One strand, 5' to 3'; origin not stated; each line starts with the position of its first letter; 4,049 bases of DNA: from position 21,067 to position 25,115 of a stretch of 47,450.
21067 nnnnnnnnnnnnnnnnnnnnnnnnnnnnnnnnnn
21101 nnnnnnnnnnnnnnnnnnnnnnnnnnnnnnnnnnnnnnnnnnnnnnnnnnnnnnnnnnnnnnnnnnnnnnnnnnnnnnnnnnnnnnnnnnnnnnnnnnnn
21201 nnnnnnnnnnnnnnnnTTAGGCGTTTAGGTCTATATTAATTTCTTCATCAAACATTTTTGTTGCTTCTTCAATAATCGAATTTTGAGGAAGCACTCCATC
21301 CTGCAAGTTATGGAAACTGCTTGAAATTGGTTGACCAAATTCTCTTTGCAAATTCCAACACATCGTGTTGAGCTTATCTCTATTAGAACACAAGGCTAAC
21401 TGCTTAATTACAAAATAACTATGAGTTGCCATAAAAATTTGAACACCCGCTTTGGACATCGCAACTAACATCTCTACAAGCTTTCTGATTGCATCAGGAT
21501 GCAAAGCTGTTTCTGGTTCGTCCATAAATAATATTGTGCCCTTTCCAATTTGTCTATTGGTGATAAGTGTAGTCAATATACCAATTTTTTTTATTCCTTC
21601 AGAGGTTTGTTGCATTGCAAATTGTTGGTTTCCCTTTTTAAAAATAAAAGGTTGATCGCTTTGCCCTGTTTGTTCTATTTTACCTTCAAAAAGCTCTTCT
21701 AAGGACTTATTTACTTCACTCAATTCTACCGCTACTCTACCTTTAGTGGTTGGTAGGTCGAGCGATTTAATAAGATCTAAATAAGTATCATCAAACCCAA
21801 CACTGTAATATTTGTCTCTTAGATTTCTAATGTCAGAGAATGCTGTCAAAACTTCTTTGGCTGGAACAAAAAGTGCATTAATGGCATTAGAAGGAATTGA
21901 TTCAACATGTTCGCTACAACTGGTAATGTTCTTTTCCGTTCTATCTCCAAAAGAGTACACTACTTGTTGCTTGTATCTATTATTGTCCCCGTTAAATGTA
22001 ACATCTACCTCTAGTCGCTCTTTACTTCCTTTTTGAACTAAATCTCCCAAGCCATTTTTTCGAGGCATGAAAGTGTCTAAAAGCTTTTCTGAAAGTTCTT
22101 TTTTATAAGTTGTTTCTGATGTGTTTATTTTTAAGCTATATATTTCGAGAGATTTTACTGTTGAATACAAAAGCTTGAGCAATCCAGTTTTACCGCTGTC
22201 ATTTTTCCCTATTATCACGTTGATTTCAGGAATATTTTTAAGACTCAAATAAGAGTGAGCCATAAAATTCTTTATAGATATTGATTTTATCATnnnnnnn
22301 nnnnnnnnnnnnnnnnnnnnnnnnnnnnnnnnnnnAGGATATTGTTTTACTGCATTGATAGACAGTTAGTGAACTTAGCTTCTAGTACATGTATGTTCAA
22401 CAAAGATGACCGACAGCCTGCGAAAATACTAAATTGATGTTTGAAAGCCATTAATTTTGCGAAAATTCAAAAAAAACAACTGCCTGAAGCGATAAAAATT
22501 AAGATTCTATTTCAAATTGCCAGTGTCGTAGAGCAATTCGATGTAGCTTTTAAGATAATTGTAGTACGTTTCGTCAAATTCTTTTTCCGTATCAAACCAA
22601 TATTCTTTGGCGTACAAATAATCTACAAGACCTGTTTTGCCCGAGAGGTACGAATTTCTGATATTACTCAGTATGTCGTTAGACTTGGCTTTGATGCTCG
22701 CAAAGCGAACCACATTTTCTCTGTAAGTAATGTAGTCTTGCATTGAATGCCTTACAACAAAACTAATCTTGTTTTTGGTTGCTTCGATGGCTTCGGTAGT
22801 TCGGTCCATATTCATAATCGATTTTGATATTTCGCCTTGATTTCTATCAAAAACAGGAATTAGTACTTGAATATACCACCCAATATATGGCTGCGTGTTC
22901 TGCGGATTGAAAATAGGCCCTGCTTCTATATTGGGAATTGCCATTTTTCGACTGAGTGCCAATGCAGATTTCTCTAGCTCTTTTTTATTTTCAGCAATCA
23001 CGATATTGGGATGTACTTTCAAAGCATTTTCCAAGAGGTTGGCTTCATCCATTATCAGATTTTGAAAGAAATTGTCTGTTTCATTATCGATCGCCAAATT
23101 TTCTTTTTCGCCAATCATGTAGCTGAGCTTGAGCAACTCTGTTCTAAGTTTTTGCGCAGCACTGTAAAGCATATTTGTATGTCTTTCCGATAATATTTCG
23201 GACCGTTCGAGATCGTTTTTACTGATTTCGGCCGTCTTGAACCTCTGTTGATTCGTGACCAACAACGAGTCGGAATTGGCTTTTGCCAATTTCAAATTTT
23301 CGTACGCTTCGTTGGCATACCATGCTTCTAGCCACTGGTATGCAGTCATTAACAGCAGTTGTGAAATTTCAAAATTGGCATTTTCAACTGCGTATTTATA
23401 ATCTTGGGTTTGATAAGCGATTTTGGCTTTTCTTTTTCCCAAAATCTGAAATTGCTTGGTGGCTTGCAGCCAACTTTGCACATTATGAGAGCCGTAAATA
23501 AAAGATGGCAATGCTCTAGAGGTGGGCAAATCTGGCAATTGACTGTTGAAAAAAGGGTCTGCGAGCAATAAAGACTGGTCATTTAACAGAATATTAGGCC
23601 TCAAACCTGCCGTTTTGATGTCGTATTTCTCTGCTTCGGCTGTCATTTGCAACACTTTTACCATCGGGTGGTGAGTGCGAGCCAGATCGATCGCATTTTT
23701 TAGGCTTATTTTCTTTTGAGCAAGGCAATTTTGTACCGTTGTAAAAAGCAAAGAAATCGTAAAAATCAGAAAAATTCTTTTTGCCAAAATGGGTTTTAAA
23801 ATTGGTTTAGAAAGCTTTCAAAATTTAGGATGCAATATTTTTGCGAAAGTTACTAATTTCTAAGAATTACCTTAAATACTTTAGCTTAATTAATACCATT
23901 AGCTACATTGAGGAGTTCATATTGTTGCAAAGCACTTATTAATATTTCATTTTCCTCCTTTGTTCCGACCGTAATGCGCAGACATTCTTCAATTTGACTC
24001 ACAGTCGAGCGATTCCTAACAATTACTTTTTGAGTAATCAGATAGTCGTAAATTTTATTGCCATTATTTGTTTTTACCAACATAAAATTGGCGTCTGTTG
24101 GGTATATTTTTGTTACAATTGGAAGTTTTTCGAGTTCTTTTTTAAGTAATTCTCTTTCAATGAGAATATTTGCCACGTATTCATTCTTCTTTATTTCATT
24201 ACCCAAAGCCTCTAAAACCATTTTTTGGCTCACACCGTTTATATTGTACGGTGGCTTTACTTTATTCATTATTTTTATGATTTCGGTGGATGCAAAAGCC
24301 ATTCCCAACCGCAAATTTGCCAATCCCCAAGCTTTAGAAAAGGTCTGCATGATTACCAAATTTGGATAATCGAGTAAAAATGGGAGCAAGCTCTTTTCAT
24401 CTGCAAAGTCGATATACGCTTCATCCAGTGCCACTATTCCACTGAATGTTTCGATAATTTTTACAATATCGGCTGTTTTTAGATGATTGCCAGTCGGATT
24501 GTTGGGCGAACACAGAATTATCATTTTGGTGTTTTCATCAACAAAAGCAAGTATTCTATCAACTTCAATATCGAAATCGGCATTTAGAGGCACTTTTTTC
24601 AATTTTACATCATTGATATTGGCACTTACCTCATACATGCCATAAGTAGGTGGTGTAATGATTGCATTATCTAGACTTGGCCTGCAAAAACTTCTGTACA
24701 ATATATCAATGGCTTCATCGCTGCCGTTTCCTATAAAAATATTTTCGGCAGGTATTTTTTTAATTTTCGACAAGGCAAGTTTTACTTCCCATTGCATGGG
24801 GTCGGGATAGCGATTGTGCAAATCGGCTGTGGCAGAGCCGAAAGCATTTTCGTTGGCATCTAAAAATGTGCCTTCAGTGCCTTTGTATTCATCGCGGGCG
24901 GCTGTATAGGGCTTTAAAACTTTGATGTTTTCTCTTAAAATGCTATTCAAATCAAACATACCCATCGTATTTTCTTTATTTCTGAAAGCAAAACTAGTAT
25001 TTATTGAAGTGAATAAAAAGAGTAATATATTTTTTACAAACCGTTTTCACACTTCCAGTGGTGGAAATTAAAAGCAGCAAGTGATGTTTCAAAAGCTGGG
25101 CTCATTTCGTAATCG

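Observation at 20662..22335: ABC-ATPase plus PD-(D/E)xK-like nuclease operon: candidate undescribed anti-phage system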

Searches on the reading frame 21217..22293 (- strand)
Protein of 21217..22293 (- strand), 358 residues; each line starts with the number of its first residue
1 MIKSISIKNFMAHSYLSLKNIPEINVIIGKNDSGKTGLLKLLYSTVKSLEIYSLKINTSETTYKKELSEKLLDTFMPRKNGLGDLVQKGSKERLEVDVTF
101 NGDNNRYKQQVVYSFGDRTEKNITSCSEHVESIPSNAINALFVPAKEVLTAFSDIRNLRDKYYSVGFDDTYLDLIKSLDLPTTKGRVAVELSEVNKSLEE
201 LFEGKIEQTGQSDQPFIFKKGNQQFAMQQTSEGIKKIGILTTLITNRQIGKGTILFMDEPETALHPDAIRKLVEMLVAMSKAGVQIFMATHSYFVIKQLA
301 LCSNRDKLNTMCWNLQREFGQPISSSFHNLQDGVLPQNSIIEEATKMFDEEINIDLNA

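Call 3: search_protein_families(library=pfam, proteins=[window:21217-22293:-], max_evalue=1)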
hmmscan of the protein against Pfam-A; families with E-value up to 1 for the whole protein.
window:21217-22293:- (358 aa): 11 families
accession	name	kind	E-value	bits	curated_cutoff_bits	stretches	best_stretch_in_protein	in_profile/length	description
PF13304.12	AAA_21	-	6.6e-26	92.5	27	1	24-296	1-303/304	AAA domain, putative AbiEii toxin, Type IV TA system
PF13175.12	AAA_15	-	9.3e-21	75.3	32.1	2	194-296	260-374/374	AAA ATPase domain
PF02463.25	SMC_N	-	6.1e-07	29.5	40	2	122-296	135-202/220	RecF/RecN/SMC N terminal domain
PF01637.24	ATPase_2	-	0.0014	18.9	33.2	1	22-89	20-69/225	ATPase domain predominantly from Archaea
PF13166.12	AAA_13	-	0.0041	16.3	36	1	17-45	11-39/713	AAA domain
PF11398.14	DUF2813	-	0.0054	16.6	21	0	253-293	285-322/372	Protein of unknown function (DUF2813)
PF13476.12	AAA_23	-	0.0075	17.4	27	1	4-240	1-159/201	AAA domain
PF13401.12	AAA_22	-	0.0078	17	27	0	26-88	9-65/130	AAA domain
PF00005.33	ABC_tran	-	0.048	14.7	25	1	23-48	12-37/137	ABC transporter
PF23533.1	Microp_apicomplexa_19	-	0.059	14.2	27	1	281-341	37-94/95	Apicomplexa microprotein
PF09439.16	SRPRB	-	0.063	13.1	25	1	26-73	7-52/178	Signal recognition particle receptor beta subunit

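Call 4: search_protein_families(library=padloc, proteins=[window:21217-22293:-], max_evalue=1)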
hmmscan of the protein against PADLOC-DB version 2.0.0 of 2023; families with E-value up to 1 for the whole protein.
window:21217-22293:- (358 aa): 142 families (the best 25 are shown)
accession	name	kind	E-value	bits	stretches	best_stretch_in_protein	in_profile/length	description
PDLC04214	HEC-02A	-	1.4e-105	351.3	1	1-355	1-336/338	-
PDLC04213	HEC-02A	-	5.9e-76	254.2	1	1-356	1-334/337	-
PDLC04146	HEC-02B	-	7.6e-48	161.3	1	1-311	1-298/344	-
PDLC02980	AriA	-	1.2e-25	89.1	1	24-296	1-303/304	-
PDLC02979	AriA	-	3e-22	78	1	1-296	1-373/373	-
PDLC04033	PD-T4-4_A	-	5.9e-22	76.5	2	161-299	236-373/460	-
PDLC04608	PDC-M38A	-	1.8e-21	75.3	2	214-306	236-326/367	-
PDLC02336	AbiLi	-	2.4e-20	71.4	1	1-317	1-314/340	AbiLi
PDLC03878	NsnB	-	1.7e-19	68.8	1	1-313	1-298/345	-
PDLC02915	ATPase-Toprim_I-B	-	7.4e-19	66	2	243-304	248-307/623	-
PDLC02358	Old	-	1.3e-18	65.1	2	245-298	278-331/578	Old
PDLC02981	AriAB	-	7.3e-18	62.6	2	193-296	268-377/694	-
PDLC04175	HEC-01A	-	1.6e-17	61.7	2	220-300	239-316/363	-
PDLC04164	AriA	-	9.9e-17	59.3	2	175-292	115-232/253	-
PDLC04032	PD-T4-4_A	-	2e-16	58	1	147-299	238-394/474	-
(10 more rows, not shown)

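Call 5: search_protein_families(library=ncbifam, proteins=[window:21217-22293:-], max_evalue=1)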
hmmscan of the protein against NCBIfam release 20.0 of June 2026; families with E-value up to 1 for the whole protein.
window:21217-22293:- (358 aa): 63 families (the best 25 are shown)
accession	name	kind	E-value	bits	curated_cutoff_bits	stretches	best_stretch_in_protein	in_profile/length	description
NF038234.1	retron_eff_Eco8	equivalog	2.3e-16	59.5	250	2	2-57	3-58/679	retron Eco8 family effector endonuclease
NF047739.1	antiphage_MADS3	equivalog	7e-12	45.2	420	2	251-300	336-383/427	methylation-associated defense system AAA family ATPase MAD3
TIGR01166.1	cbiO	subfamily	3.5e-07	29.9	211.8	1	251-292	145-186/190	cobalt ABC transporter, ATP-binding protein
TIGR02673.1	FtsE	equivalog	3.7e-07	30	264.85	1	249-298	153-202/214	cell division ATP-binding protein FtsE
TIGR00611.2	recf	equivalog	4e-07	29.5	172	1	2-42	1-41/339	DNA replication/repair protein RecF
NF040873.1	AztA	equivalog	7.4e-07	28.9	220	1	243-295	129-181/191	zinc ABC transporter ATP-binding protein AztA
TIGR03740.1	galliderm_ABC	subfamily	8.6e-07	28.9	309.75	1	218-300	118-191/223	lantibiotic protection ABC transporter ATP-binding subunit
NF041760.1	PtuA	equivalog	1.2e-06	27.7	500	2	2-45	52-95/524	retron Ec78 anti-phage system effector ATPase PtuA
TIGR03608.1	L_ocin_972_ABC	subfamily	1.5e-06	27.9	254.85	1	252-298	153-199/206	putative bacteriocin export ABC transporter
NF010061.0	PRK13538.1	equivalog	2.2e-06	27.3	195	2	221-296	125-196/211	cytochrome c biogenesis heme-transporting ATPase CcmA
TIGR01189.1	ccmA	equivalog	8.4e-06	25.6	131.6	1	224-296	122-190/198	heme ABC exporter ATP-binding protein CcmA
NF003034.1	PRK03918.1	equivalog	1.2e-05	23.6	700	1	2-42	3-43/878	DNA double-strand break repair ATPase Rad50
TIGR01188.1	drrA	subfamily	1.5e-05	24.5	312.45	1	228-293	123-184/302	daunorubicin resistance ABC transporter, ATP-binding protein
TIGR03771.1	anch_rpt_ABC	equivalog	5.1e-05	23.1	268.8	1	250-293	130-173/223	anchored repeat-type ABC transporter ATP-binding subunit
TIGR00630.1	uvra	equivalog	5.1e-05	21.7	729.8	1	244-298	843-896/924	excinuclease ABC subunit UvrA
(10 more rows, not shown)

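Call 11: search_solved_structures(query=window:21217-22293:-, max_evalue=0.001)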
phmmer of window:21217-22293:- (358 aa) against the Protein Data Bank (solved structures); distinct sequences matched with E-value up to 0.001: 17.
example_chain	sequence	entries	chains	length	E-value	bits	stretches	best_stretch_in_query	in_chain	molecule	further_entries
2vf7_A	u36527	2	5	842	9.7e-06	28.3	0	247-296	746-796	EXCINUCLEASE ABC, SUBUNIT A. | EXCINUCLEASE ABC SUBUNIT A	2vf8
6n9l_A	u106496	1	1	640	3.8e-05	26.4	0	244-298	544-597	UvrABC system protein A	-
4nck_A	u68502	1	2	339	8.5e-05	25.2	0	3-42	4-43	DNA double-strand break repair Rad50 ATPase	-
3pih_A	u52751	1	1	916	9.2e-05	25.1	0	244-298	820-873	UvrABC system protein A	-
23or_B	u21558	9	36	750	0.00011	24.8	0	2-52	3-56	Retron Eco8 OLD nuclease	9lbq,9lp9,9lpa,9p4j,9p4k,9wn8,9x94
3qkt_A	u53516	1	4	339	0.00015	24.4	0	3-42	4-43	DNA double-strand break repair rad50 ATPase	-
4nci_A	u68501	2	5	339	0.00016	24.3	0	3-42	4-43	DNA double-strand break repair Rad50 ATPase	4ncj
4nch_A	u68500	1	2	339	0.00018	24.1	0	3-42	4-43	DNA double-strand break repair Rad50 ATPase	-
9vkz_A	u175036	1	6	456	0.0002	24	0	3-50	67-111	Retron Ec78 probable ATPase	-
3qku_A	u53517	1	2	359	0.00022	23.9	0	3-42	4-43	DNA double-strand break repair rad50 ATPase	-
9ga5_A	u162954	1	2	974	0.00025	23.7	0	244-297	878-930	UvrABC system protein A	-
9kjx_B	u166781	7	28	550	0.00026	23.6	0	3-50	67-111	AAA family ATPase | Retron I-A effector PtuA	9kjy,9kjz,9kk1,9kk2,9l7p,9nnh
3zqj_A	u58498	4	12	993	0.00027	23.6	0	244-297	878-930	UVRABC SYSTEM PROTEIN A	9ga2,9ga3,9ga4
9vh1_D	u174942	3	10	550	0.00032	23.3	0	3-50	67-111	Retron Ec78 probable ATPase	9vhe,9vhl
1us8_A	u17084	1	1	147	0.00064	22.3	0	3-42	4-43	DNA DOUBLE-STRAND BREAK REPAIR RAD50 ATPASE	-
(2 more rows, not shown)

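Call 14: find_homologous_proteins(query=window:21217-22293:-, max_evalue=1e-10)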
Query window:21217-22293:- (358 aa): 1209 proteins with E <= 1e-10 among 6292 candidates; the best 120 are listed.
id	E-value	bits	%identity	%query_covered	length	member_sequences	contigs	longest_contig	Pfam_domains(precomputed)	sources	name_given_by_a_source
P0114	7.2e-231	783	100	100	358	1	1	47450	PF13175.13,PF02463.26,PF13304.13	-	-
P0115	1.3e-202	690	86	100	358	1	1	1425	PF13175.13,PF02463.26,PF13304.13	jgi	jgi:predicted ATPase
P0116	2.0e-186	637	82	97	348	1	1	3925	PF13175.13,PF13304.13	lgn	-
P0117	1.2e-183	628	78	99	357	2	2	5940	PF13175.13,PF13304.13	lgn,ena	-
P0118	1.3e-183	628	79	99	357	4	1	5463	PF13175.13,PF13304.13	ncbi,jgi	jgi:AAA15 family ATPase/GTPase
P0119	1.4e-183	628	77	100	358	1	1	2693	PF13175.13,PF13304.13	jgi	jgi:AAA15 family ATPase/GTPase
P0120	1.4e-183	628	79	100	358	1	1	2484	PF13175.13,PF13304.13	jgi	jgi:AAA15 family ATPase/GTPase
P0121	1.4e-183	628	80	97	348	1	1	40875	PF13175.13,PF13304.13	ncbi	-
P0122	1.8e-183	627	80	97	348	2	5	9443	PF13175.13,PF13304.13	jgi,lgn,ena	-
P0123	3.9e-183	626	78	99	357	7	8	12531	PF13175.13,PF13304.13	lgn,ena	-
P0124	8.6e-183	625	78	99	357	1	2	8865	PF13175.13,PF13304.13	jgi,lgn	-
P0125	8.9e-183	625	78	100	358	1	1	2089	PF13175.13,PF13304.13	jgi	jgi:AAA15 family ATPase/GTPase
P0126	1.4e-182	624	78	99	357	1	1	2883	PF13175.13,PF13304.13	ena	-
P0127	1.8e-182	624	76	100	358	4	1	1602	PF13175.13,PF02463.26,PF13304.13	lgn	-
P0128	2.8e-182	623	79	97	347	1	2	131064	PF13175.13,PF13304.13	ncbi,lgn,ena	-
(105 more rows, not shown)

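Call 54: predict_structure(alignment_id=A3)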
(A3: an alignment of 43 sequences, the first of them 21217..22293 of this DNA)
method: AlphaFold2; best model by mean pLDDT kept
length: 358 residues; sequences in the alignment: 43
mean_pLDDT: 88.7   pTM: 0.90
mean pLDDT of the five models: 88.7, 88.0, 87.4, 87.3, 87.0
residues with pLDDT >= 90: 195; 70-90: 150; 50-70: 13; < 50: 0
segments of 3 or more residues with pLDDT < 50: none
pLDDT, mean of each block of 10 residues (from residue 1): 96 94 96 93 96 86 94 91 91 96 86 95 90 84 85 77 73 89 69 81 83 84 88 84 88 94 87 92 95 95 96 90 91 91 92 83
secondary structure, 60 per line:
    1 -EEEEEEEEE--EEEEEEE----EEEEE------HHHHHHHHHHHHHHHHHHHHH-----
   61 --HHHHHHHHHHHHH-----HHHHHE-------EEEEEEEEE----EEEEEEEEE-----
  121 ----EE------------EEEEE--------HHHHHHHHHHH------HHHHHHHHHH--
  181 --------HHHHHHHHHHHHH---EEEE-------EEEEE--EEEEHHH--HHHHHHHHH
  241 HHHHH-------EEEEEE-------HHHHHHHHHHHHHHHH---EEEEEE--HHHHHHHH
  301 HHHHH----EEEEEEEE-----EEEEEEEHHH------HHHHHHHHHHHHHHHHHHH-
elements in order: E2-10 E13-19 E24-28 H35-55 H63-75 H81-85 E94-102 E107-115 E139-143 H152-162 H169-178 H189-201 E205-208 E216-220 E223-226 H232-245 E253-258 H266-281 E285-290 H293-305 E310-317 E323-329 H339-357

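Call 58: fold_search(model_id=the predicted structure, library=pdb)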
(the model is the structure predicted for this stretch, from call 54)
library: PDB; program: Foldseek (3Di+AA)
matches with E <= 10: 1497; with E <= 0.001: 731
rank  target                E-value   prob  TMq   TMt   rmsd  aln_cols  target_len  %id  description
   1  8eea_B                2.7e-13  1.00  0.56  0.54  11.6       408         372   12  Structure of E.coli Septu (PtuAB) complex (released 2023-12-27)
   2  9n6c_B                3.3e-13  1.00  0.52  0.45  12.9       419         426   16  Structure of the Retron IA Complex without the HNH Nuclease (released 2025-04-23)
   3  9n69_C                3.5e-13  1.00  0.54  0.45  18.7       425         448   14  Structure of the retron IA complex with HNH nuclease in the "down" orientation (released 2025-04-23)
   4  9n69_D                3.7e-13  1.00  0.54  0.46  11.0       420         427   14  Structure of the retron IA complex with HNH nuclease in the "down" orientation (released 2025-04-23)
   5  9kjy_E                4.4e-13  1.00  0.53  0.39  13.2       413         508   15  Cryo-EM structure of the Retron-Eco7 complex (state 2) (released 2025-11-12)
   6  9n6b_B                5.6e-13  1.00  0.51  0.38  12.6       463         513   14  Structure of the retron IA complex with HNH nuclease in the "up" orientation (released 2025-04-23)
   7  9n6c_D                5.9e-13  1.00  0.54  0.46  10.5       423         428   16  Structure of the Retron IA Complex without the HNH Nuclease (released 2025-04-23)
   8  9n6b_C                8.3e-13  1.00  0.52  0.43  10.7       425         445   14  Structure of the retron IA complex with HNH nuclease in the "up" orientation (released 2025-04-23)
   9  9kk2_E                1.2e-12  1.00  0.54  0.39  11.6       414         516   15  Cryo-EM structure of the Retron-Eco7 complex (state 5) (released 2025-11-12)
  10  4i99_B                1.3e-12  1.00  0.55  0.60   9.2       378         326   13  Crystal structure of the SmcHead bound to the C-winged helix domain of ScpA (released 2013-01-30)
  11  8eea_A                1.3e-12  1.00  0.55  0.53  11.4       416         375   12  Structure of E.coli Septu (PtuAB) complex (released 2023-12-27)
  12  9kjx_E                1.3e-12  1.00  0.54  0.40  13.4       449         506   15  Cryo-EM structure of the Retron-Eco7 complex (state 1) (released 2025-11-12)
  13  9n6c_C                1.5e-12  1.00  0.54  0.44  10.3       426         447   13  Structure of the Retron IA Complex without the HNH Nuclease (released 2025-04-23)
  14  8ro9_C                1.7e-12  1.00  0.49  0.54  10.2       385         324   12  Human cohesin SMC1A-HD(longCC-EQ)/RAD21-C complex - Open/closed P-loop conformation (released 2024-09-11)
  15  8eea_C                1.9e-12  1.00  0.51  0.42  10.6       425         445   14  Structure of E.coli Septu (PtuAB) complex (released 2023-12-27)
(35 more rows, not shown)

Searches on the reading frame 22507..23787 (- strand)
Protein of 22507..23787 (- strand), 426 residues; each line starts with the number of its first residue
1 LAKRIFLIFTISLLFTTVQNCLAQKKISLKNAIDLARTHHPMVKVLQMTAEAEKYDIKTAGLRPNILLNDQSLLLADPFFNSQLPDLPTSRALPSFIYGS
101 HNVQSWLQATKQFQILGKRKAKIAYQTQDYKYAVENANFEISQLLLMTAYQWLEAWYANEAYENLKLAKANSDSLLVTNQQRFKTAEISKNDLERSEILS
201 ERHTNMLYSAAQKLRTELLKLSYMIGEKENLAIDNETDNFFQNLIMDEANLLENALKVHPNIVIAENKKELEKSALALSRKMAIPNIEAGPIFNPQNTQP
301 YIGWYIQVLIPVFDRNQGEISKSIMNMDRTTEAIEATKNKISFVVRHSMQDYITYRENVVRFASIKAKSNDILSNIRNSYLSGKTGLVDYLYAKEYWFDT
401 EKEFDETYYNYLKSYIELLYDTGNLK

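Call 36: search_protein_families(library=pfam, proteins=[window:22507-23787:-], max_evalue=0.0001)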
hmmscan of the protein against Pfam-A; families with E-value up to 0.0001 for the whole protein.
window:22507-23787:- (426 aa): 1 family
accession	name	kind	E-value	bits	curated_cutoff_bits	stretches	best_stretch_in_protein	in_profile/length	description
PF02321.23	OEP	-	6.4e-23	82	22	2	250-423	3-187/187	Outer membrane efflux protein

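Call 67: search_protein_families(library=ncbifam, proteins=[window:22507-23787:-], max_evalue=1e-10)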
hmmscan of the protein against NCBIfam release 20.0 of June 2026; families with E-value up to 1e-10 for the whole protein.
window:22507-23787:- (426 aa): 1 family
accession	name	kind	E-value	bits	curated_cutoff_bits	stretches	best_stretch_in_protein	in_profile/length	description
TIGR01844.1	type_I_sec_TolC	subfamily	1.9e-14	53.5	225.15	1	122-426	90-401/414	TolC family outer membrane protein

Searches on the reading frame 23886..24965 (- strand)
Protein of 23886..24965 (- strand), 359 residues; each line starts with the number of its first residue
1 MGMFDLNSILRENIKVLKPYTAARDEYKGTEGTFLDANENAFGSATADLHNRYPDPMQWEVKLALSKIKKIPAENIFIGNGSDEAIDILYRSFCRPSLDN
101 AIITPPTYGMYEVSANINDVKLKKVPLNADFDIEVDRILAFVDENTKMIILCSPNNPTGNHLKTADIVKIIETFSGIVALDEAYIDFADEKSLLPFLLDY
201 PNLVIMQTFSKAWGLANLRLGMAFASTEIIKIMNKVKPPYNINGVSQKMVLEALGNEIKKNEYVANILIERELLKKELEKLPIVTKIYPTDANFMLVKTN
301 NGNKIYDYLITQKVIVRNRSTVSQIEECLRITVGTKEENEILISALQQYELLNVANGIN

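Call 36: search_protein_families(library=pfam, proteins=[window:23886-24965:-], max_evalue=0.0001)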
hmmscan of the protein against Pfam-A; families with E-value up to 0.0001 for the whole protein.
window:23886-24965:- (359 aa): 1 family
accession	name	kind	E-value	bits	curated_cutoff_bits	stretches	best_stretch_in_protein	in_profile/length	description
PF00155.27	Aminotran_1_2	-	5.1e-56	190.8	19.7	1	42-346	47-361/361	Aminotransferase class I and II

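Call 67: search_protein_families(library=ncbifam, proteins=[window:23886-24965:-], max_evalue=1e-10)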
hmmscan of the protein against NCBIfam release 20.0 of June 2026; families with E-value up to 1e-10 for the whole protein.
window:23886-24965:- (359 aa): 39 families (the best 25 are shown)
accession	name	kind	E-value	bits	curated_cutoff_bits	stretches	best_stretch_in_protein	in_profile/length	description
TIGR01141.1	hisC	equivalog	1.7e-102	342.9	276.55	1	11-348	1-348/349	histidinol-phosphate transaminase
NF002877.0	PRK03317.1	equivalog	8.1e-57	192.7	409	1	46-349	60-366/374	histidinol-phosphate transaminase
NF002878.0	PRK03321.1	subfamily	4.8e-55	186.7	374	1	39-349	41-348/352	histidinol-phosphate transaminase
NF003496.0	PRK05166.1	equivalog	7.5e-55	186.2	540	1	6-349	6-369/373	histidinol-phosphate transaminase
TIGR01140.1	L_thr_O3P_dcar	equivalog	8.5e-55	186.2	290.55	1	46-347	38-331/331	threonine-phosphate decarboxylase CobD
NF002726.0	PRK02610.1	equivalog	4.1e-53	180.6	391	1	50-348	60-367/374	histidinol-phosphate transaminase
NF006014.0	PRK08153.1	equivalog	6.7e-42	143.7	510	1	35-347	38-361/370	pyridoxal phosphate-dependent aminotransferase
NF006580.0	PRK09105.1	subfamily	7.6e-42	143.5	444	1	33-348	49-369/375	pyridoxal phosphate-dependent aminotransferase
NF051461.1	pyoverd_PtaA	equivalog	6e-33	114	500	1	30-345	34-355/359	pyoverdine biosynthesis transaminase PtaA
NF041364.1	GntC_guanitoxin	equivalog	1.1e-32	113.3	415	1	70-346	57-350/356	guanitoxin biosynthesis PLP-dependent (S)-gamma-hydroxy-L-arginine cyclodehydratase GntC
NF006225.0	PRK08354.1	equivalog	1.3e-31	110.2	288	1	67-349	54-315/318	putative aminotransferase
NF005915.1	PRK07908.1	equivalog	2e-28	99.7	360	1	50-347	41-332/332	Rv2231c family histidinol phosphate aminotransferase CobC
NF004870.0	PRK06225.1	equivalog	1.2e-27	96.7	351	1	44-325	53-346/380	pyridoxal phosphate-dependent aminotransferase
NF053748.1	bifunc_CobBC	exception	4e-24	85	950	1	47-346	506-796/797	bifunctional hydrogenobyrinic acid a,c-diamide synthase/histidinol phosphate aminotransferase CobBC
NF005021.0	PRK06425.1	equivalog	1.5e-23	83.4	353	1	88-348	69-329/335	histidinol-phosphate aminotransferase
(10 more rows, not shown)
